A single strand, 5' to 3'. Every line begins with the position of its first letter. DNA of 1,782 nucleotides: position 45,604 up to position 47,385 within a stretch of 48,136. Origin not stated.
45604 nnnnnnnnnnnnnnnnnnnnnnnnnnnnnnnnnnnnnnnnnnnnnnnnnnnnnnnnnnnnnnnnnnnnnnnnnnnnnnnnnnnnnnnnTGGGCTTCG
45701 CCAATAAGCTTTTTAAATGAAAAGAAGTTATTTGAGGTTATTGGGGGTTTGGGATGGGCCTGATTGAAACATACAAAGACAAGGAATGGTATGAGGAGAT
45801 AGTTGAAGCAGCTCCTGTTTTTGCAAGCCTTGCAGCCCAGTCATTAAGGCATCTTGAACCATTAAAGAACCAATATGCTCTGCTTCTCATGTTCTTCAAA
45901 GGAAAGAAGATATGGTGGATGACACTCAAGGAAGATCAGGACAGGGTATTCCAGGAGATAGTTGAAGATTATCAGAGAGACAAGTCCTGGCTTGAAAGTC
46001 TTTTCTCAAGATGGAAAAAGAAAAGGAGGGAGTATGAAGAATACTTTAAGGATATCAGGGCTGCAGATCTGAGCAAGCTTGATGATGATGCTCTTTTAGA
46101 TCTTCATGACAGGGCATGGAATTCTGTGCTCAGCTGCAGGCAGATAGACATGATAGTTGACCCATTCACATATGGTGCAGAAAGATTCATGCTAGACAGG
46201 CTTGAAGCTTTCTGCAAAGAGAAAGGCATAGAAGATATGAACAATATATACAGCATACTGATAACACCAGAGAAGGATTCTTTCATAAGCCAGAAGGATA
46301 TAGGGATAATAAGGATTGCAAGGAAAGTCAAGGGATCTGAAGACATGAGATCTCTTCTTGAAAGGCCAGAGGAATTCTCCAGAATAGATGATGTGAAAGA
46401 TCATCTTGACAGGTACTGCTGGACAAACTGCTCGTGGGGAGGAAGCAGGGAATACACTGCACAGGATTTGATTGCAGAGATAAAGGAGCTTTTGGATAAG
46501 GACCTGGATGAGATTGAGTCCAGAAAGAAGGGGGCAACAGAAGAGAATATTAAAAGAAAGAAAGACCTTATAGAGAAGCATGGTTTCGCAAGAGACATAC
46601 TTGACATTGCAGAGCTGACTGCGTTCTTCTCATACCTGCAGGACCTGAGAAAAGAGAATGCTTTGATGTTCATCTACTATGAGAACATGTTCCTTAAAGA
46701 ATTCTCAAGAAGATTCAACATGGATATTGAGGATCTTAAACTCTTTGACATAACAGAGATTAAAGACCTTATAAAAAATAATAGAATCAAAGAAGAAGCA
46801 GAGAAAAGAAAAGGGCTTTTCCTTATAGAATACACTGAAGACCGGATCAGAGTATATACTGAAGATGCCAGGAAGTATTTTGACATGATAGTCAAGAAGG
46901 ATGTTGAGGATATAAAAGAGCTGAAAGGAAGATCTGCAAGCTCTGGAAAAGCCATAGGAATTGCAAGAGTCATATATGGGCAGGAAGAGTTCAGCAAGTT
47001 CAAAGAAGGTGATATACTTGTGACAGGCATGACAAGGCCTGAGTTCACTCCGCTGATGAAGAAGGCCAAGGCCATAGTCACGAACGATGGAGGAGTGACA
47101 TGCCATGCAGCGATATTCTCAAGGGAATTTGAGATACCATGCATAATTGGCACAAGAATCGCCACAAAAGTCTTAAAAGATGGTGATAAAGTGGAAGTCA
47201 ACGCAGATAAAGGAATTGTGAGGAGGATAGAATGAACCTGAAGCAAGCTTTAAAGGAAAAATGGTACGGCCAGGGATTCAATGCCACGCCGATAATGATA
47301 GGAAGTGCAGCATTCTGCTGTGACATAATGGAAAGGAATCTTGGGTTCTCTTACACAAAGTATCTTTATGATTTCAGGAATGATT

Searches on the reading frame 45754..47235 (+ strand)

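Call 53: search_protein_families(library=pfam, proteins=[window:45754-47235:+], max_evalue=0.001)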
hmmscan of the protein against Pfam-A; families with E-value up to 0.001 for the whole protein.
window:45754-47235:+ (493 aa): 1 family
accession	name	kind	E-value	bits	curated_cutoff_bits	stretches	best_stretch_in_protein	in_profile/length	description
PF00391.29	PEP-utilizers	-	2.1e-24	85.3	23.1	1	416-487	1-72/72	PEP-utilising enzyme, mobile domain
